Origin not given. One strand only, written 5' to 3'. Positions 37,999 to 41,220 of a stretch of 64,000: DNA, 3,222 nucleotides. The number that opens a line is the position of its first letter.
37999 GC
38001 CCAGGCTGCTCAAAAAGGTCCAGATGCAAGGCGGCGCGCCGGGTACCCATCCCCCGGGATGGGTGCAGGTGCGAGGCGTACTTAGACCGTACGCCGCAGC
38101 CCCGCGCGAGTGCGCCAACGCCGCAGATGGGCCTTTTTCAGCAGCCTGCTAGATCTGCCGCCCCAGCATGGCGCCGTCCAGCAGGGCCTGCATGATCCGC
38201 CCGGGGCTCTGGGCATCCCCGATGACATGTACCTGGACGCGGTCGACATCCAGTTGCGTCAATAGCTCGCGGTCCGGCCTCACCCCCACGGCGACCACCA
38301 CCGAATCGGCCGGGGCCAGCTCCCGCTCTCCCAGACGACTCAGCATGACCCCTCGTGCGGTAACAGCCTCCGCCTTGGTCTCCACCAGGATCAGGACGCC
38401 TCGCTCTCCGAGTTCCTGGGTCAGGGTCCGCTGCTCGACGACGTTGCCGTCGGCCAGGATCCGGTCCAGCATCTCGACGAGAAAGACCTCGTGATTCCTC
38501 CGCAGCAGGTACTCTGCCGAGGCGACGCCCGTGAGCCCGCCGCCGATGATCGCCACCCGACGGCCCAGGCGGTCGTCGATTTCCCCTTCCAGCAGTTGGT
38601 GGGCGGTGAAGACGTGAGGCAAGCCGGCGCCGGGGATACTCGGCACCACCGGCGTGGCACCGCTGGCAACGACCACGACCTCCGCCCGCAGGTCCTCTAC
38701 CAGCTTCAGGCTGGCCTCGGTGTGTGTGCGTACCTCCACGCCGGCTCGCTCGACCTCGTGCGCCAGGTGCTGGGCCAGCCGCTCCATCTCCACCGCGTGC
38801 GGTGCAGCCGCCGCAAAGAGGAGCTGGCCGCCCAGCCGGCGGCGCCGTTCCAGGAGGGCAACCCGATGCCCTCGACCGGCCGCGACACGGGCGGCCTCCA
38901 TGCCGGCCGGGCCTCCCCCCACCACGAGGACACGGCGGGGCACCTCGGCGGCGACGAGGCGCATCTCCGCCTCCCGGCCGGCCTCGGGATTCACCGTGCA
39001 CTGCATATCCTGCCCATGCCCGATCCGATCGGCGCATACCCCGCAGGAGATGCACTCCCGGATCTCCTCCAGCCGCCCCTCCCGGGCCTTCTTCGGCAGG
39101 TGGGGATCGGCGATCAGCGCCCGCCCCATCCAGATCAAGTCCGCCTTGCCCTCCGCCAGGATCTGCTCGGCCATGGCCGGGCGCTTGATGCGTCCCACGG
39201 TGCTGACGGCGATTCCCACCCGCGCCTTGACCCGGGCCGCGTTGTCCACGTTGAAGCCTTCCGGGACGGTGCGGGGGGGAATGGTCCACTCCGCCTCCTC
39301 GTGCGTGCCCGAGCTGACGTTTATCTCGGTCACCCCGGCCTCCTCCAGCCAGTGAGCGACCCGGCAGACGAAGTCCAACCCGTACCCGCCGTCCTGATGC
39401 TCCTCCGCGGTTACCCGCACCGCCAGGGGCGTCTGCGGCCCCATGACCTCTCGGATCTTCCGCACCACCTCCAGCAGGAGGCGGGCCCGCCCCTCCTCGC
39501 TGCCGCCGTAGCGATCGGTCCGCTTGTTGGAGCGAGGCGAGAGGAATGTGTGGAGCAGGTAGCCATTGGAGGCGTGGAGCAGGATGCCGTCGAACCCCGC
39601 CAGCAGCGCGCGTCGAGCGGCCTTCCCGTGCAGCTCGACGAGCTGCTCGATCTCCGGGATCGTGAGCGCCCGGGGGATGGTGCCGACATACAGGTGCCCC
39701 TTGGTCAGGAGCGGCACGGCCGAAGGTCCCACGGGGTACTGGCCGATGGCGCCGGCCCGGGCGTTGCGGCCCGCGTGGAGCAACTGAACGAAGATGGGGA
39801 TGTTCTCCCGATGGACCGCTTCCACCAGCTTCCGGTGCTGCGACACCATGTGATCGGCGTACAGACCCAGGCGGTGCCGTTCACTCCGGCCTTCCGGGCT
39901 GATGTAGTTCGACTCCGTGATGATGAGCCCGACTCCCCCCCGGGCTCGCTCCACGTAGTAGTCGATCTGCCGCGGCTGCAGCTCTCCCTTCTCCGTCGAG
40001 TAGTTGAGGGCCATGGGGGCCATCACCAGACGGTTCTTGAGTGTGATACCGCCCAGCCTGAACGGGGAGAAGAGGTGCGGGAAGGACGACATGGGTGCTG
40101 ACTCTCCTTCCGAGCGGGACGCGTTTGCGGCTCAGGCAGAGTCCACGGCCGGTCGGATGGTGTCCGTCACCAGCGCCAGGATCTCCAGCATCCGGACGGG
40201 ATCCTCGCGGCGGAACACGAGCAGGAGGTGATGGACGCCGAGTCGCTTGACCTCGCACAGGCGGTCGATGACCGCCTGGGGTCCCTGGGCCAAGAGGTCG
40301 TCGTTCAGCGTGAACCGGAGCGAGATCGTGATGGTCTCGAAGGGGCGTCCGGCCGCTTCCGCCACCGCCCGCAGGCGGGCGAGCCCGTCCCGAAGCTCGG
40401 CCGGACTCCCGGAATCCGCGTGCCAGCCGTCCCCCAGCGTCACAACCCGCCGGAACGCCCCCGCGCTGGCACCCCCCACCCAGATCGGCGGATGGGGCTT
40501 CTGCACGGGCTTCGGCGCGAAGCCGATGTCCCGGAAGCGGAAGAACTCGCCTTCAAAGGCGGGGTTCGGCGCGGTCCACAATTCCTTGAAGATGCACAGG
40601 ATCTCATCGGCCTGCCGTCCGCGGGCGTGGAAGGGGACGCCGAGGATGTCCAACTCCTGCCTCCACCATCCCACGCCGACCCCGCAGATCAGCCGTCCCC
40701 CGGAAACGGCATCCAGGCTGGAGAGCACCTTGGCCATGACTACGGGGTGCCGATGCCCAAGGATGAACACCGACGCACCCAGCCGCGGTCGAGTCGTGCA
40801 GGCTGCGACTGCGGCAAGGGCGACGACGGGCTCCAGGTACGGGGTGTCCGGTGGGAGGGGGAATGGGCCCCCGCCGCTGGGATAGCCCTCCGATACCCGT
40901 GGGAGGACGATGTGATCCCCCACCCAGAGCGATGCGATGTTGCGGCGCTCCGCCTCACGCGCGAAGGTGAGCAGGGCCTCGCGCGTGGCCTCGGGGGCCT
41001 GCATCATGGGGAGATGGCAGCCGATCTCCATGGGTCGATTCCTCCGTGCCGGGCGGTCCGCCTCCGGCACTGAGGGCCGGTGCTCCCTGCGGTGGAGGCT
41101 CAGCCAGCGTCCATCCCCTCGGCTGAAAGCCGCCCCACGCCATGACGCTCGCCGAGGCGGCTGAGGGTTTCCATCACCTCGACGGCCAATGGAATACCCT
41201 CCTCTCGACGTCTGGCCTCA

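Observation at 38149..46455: Eight-gene operon combining PrpF isomerase, archaeal-type LeuCD hydro-lyase, split ComDE-like TPP decarboxylase, Ldh_2 (ComC-family) dehydrogenase, F420-type LLM and an OYE/dienoyl reductase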

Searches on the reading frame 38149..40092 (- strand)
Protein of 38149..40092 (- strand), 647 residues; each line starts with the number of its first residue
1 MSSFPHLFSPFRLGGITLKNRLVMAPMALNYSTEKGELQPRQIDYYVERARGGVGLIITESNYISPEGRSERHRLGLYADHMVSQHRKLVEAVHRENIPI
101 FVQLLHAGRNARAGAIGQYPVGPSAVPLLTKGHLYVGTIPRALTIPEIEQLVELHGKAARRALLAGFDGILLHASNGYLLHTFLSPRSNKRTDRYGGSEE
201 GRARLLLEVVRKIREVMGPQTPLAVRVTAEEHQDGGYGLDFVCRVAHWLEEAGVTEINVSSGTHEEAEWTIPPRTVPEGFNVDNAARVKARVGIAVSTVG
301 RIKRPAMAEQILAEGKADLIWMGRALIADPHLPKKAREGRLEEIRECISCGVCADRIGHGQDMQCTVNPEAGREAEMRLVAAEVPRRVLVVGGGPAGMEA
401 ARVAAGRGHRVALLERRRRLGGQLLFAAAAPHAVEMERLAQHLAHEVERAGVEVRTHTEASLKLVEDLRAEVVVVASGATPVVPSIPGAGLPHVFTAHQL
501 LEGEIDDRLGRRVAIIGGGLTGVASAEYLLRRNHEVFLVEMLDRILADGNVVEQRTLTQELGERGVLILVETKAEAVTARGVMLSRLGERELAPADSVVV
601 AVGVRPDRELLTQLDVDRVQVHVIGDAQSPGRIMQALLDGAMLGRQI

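Call 4: search_protein_families(library=pfam, proteins=[window:38149-40092:-])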
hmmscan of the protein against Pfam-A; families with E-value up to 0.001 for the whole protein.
window:38149-40092:- (647 aa): 15 families
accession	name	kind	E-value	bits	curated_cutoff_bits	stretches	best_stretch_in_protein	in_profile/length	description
PF00724.26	Oxidored_FMN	-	5.5e-79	266.4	27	1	7-341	2-340/342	NADH:flavin oxidoreductase / NADH oxidase family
PF07992.20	Pyr_redox_2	-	1.6e-32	113.6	26.1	1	387-617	2-250/291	Pyridine nucleotide-disulphide oxidoreductase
PF00070.33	Pyr_redox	-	1.1e-15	58.3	22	2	512-581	1-70/82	Pyridine nucleotide-disulphide oxidoreductase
PF01266.30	DAO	-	9.8e-14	52.1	27.9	2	512-541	1-30/353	FAD dependent oxidoreductase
PF13450.12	NAD_binding_8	-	1.3e-13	51.4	21.9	2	390-424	1-35/68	NAD(P)-binding Rossmann-like domain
PF12831.13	FAD_oxidored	-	2.7e-11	43.9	27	1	388-434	2-48/416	FAD dependent oxidoreductase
PF03486.20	HI0933_like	-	1.2e-09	38.4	50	1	387-426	2-41/244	HI0933-like protein Rossmann domain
PF13738.12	Pyr_redox_3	-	5e-09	36.3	30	1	466-613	121-276/305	Pyridine nucleotide-disulphide oxidoreductase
PF01134.28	GIDA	-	4.1e-07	29.8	22.1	1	388-418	2-29/391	Glucose inhibited division protein A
PF13434.12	Lys_Orn_oxgnase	-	7.9e-07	29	21.3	1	442-536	120-214/339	L-lysine 6-monooxygenase/L-ornithine 5-monooxygenase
PF01946.23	Thi4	-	1.1e-06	28.6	26.2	1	387-448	19-81/235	Thi4 family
PF01262.27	AlaDh_PNT_C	-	1.5e-06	28.3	23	1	384-426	23-69/214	Alanine dehydrogenase/PNT, C-terminal domain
PF00890.30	FAD_binding_2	-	3.7e-06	26.8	20.4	1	388-430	2-44/414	FAD binding domain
PF01494.25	FAD_binding_3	-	1.8e-05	24.6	22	0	387-419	3-35/349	FAD binding domain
PF02737.24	3HCDH_N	-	0.00017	22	22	0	513-582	2-68/180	3-hydroxyacyl-CoA dehydrogenase, NAD binding domain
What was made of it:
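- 38149..40092 (-): FadH/OYE-type Fe-S flavoenzyme (FMN TIM barrel, 4-Cys motif, FAD/NAD(P) domains). Oxidored_FMN 266.4 bits plus Pyr_redox_2 113.6 bits (call 4).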

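Call 5: search_protein_families(library=ncbifam, proteins=[window:38149-40092:-])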
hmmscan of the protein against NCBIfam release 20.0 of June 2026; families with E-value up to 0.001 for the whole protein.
window:38149-40092:- (647 aa): 99 families (the best 25 are shown)
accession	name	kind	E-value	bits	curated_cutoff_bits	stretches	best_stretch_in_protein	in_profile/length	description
NF041087.1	bile_acid_BaiCD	equivalog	8e-153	509.9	825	1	4-647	1-642/642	bile acid Fe-S flavoenzyme BaiCD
TIGR03997.1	mycofact_OYE_2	equivalog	1.6e-148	495.9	793.15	1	6-647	1-645/645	mycofactocin system FadH/OYE family oxidoreductase 2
NF045599.1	bili_reduct_long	exception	1.8e-129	432.9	750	1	7-640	1-634/641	bilirubin reductase, long form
NF010047.0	PRK13523.1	equivalog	4.1e-76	256.2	431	1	6-345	4-329/339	NADPH dehydrogenase NamA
TIGR03996.1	mycofact_OYE_1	hypoth_equivalog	2.9e-66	224.3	627.9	1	10-641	5-630/633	mycofactocin system FadH/OYE family oxidoreductase 1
NF045592.1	bili_reduct_N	equivalog_domain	8e-64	216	425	1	7-368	2-363/363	bilirubin reductase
NF006101.0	PRK08255.1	equivalog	7.8e-63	212.7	1078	1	4-332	396-726/768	bifunctional salicylyl-CoA 5-hydroxylase/oxidoreductase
NF007899.0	PRK10605.1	subfamily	3e-45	155.1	403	1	6-337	5-338/365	N-ethylmaleimide reductase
TIGR01350.1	lipoamide_DH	equivalog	2.1e-19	69.6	408.8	2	449-618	116-283/461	dihydrolipoyl dehydrogenase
TIGR03385.1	CoA_CoA_reduc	equivalog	5.8e-19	68.2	578.8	1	471-616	105-255/439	CoA-disulfide reductase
NF004943.0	PRK06292.2-1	equivalog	3e-18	65.9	432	1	442-620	108-287/456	dihydrolipoyl dehydrogenase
TIGR02053.1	MerA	equivalog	5e-17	62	454.45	1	462-621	121-282/465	mercury(II) reductase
NF003437.0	PRK04965.1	equivalog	1.4e-16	60.5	392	1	473-617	103-250/378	NADH:flavorubredoxin reductase NorW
NF007123.0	PRK09564.1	equivalog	1.7e-16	60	458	1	463-620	98-260/444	CoA-disulfide reductase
NF009410.0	PRK12771.1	subfamily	3.5e-16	58.9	516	1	375-617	128-393/566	NAD(P)-binding protein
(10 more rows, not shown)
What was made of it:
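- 38149..40092 (-): It is below every equivalog cut-off: BaiCD 509.9 vs 825, mycofactocin OYE_2 495.9 vs 793 (call 5).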

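Call 81: search_solved_structures(query=window:38149-40092:-, max_evalue=1e-30)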
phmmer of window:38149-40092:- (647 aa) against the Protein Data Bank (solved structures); distinct sequences matched with E-value up to 1e-30: 108 (the best 60 are shown).
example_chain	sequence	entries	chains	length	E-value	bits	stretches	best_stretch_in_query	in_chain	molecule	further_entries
6qkg_A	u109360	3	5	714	8e-85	288.9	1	4-646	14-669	NCR A | NCR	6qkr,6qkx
1ps9_A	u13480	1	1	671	4.1e-77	263.5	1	3-531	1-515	2,4-dienoyl-CoA reductase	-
3k30_A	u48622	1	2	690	4.5e-61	210.5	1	4-641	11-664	Histamine dehydrogenase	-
1z41_A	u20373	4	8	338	2.5e-60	208.1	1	7-338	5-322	Probable NADH-dependent flavin oxidoreductase yqjM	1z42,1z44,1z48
5nux_A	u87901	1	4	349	1.2e-59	205.8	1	7-338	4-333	Chromate reductase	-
8uaj_A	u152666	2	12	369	1.2e-59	205.8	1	6-338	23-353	NADPH dehydrogenase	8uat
3hf3_A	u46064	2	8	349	1.3e-59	205.6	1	7-338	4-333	Chromate reductase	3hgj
5ogt_A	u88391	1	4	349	2.4e-59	204.8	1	7-338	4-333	Chromate reductase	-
3krz_A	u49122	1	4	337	1.1e-58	202.6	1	7-331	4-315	NADH:flavin oxidoreductase/NADH oxidase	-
3kru_A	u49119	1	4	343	1.2e-58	202.5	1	7-331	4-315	NADH:flavin oxidoreductase/NADH oxidase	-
3gr7_A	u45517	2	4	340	1.9e-57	198.5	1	7-336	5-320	NADPH dehydrogenase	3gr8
6l6j_A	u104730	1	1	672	3.9e-57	197.5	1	5-645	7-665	Oxidored_FMN domain-containing protein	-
7o0t_A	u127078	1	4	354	6.8e-56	193.4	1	5-337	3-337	NADH:flavin oxidoreductase/NADH oxidase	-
9iuv_A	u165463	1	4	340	9.3e-55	189.6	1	7-336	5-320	NADPH dehydrogenase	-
8x0j_A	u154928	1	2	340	1.8e-54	188.7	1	7-336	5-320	NADPH dehydrogenase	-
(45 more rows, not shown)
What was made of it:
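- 38149..40092 (-): Best PDB matches are 2-naphthoyl-CoA reductase 6QKG (289 bits) and 2,4-dienoyl-CoA reductase 1PS9 (263.5 bits) (call 81).
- On FadH / 2-enoate reductase / BaiCD-type OYE-FeS-FAD flavoenzymes: Best structures are 6QKG and 1PS9 (call 81).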

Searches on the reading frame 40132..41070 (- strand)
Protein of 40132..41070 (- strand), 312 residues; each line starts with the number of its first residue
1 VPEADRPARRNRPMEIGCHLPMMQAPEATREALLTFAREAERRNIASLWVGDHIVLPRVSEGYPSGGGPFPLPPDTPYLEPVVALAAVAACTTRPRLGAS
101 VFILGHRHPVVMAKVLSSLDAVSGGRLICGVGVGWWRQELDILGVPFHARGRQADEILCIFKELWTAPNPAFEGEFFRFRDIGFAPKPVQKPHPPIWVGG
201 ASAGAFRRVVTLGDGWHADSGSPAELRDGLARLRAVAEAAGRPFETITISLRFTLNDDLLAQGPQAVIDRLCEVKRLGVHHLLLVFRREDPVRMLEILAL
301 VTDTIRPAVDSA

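Call 4: search_protein_families(library=pfam, proteins=[window:40132-41070:-])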
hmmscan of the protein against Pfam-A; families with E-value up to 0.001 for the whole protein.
window:40132-41070:- (312 aa): 1 family
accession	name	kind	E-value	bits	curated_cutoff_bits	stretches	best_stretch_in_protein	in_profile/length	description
PF00296.26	Bac_luciferase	-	2.8e-47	162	27.9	1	21-254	13-227/314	Luciferase-like monooxygenase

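Call 5: search_protein_families(library=ncbifam, proteins=[window:40132-41070:-])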
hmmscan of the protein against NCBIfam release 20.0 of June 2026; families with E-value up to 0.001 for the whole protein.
window:40132-41070:- (312 aa): 29 families (the best 25 are shown)
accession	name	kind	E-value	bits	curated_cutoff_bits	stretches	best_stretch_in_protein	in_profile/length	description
TIGR03619.1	F420_Rv2161c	subfamily_domain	1.4e-68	231.2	166.9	1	35-284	2-245/247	TIGR03619 family F420-dependent LLM class oxidoreductase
TIGR03560.1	F420_Rv1855c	subfamily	1.1e-38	133.3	231.4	1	22-251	4-226/227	TIGR03560 family F420-dependent LLM class oxidoreductase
TIGR03854.1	F420_MSMEG_3544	hypoth_equivalog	8.8e-32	110.6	295.6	1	76-253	38-216/290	TIGR03854 family LLM class F420-dependent oxidoreductase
TIGR03571.1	lucif_BA3436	subfamily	1.2e-28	100.3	303.9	1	11-292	8-289/304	TIGR03571 family LLM class oxidoreductase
TIGR04021.1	LLM_DMSO2_sfnG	equivalog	1.4e-26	93.7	382.95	1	80-255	62-232/350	dimethylsulfone monooxygenase SfnG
TIGR03621.1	F420_MSMEG_2516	subfamily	2.4e-24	86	213.15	1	81-254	42-220/295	TIGR03621 family F420-dependent LLM class oxidoreductase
TIGR03565.1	alk_sulf_monoox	equivalog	4.1e-17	62.3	518.2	1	81-245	55-220/346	FMNH2-dependent alkanesulfonate monooxygenase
NF001939.1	PRK00719.1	subfamily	2.5e-16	59.4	510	1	83-244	57-219/373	alkanesulfonate monooxygenase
TIGR03564.1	F420_MSMEG_4879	subfamily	1.1e-15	58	234.25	1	79-259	24-204/265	TIGR03564 family F420-dependent LLM class oxidoreductase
TIGR03856.1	F420_MSMEG_2906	subfamily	4.8e-15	55.8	243.7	1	38-255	23-212/249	LLM class F420-dependent oxidoreductase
NF002619.0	PRK02271.1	equivalog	1.4e-14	54.1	276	1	81-249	42-207/329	5,10-methylenetetrahydromethanopterin reductase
TIGR03555.1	F420_mer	equivalog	2.3e-13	50.2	348.7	1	84-249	43-206/325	5,10-methylenetetrahydromethanopterin reductase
TIGR04465.1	ArgArg_F420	equivalog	7.7e-13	48.2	470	1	29-246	58-261/364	F420-dependent hydroxymycolic acid dehydrogenase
TIGR04020.1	seco_metab_LLM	subfamily_domain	4e-11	42.6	244.45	1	77-209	49-181/341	MupA/Atu3671 family FMN-dependent luciferase-like monooxygenase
TIGR03612.1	RutA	equivalog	7.5e-11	42.1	498.3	1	79-249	65-240/355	pyrimidine utilization protein A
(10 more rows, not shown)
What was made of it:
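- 40132..41031 (-): luciferase-like (LLM) oxidoreductase of the F420-dependent TIGR03619 (Rv2161c) family. TIGR03619 231.2 bits, above its 166.9 cut-off (call 5).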

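Call 82: search_solved_structures(query=window:40132-41031:-, max_evalue=1e-8)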
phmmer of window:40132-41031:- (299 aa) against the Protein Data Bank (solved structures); distinct sequences matched with E-value up to 1e-8: 15.
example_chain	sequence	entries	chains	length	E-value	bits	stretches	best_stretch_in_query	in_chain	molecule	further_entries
3rao_A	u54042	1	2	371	5.7e-16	61.6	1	63-213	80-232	Putative Luciferase-like Monooxygenase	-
8t0u_A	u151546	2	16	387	1.7e-15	60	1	73-226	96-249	FMNH(2)-dependent dimethylsulfone monooxygenase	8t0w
8qq8_A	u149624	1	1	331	4.8e-15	58.6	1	70-246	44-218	5,10-methylenetetrahydromethanopterin reductase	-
8qpl_A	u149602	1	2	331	4.8e-15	58.6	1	70-246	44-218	5,10-methylenetetrahydromethanopterin reductase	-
8qpm_A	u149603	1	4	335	5e-15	58.5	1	70-246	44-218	5,10-methylenetetrahydromethanopterin reductase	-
7bip_A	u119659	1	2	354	3.9e-14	55.6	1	67-232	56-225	Luciferase-like monooxygenase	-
2b81_A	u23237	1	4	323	3e-13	52.7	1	3-272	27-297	Luciferase-like monooxygenase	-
8vw6_A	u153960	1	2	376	1.7e-12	50.2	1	62-225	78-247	Alkanesulfonate monooxygenase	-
8cbb_A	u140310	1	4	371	1.1e-11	47.5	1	68-183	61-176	Alkanal monooxygenase alpha chain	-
9fp4_A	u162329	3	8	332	2.4e-11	46.4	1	20-234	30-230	F420-dependent hydroxymycolic acid dehydrogenase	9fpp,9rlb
6sgg_AAA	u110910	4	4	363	3.4e-11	45.9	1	66-234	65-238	Pyrimidine monooxygenase RutA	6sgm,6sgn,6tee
6sgl_AAA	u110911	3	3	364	3.4e-11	45.9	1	66-234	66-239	Pyrimidine monooxygenase RutA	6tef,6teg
5wan_A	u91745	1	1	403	4.2e-11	45.6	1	66-234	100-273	Pyrimidine monooxygenase RutA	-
7jv3_A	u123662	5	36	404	1.2e-09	40.9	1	74-231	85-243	Alkanesulfonate monooxygenase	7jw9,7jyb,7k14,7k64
5lxe_A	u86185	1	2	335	9.2e-09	37.9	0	72-229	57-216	F420-dependent glucose-6-phosphate dehydrogenase 1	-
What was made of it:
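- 40132..41031 (-): It has no close solved structure (call 82).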
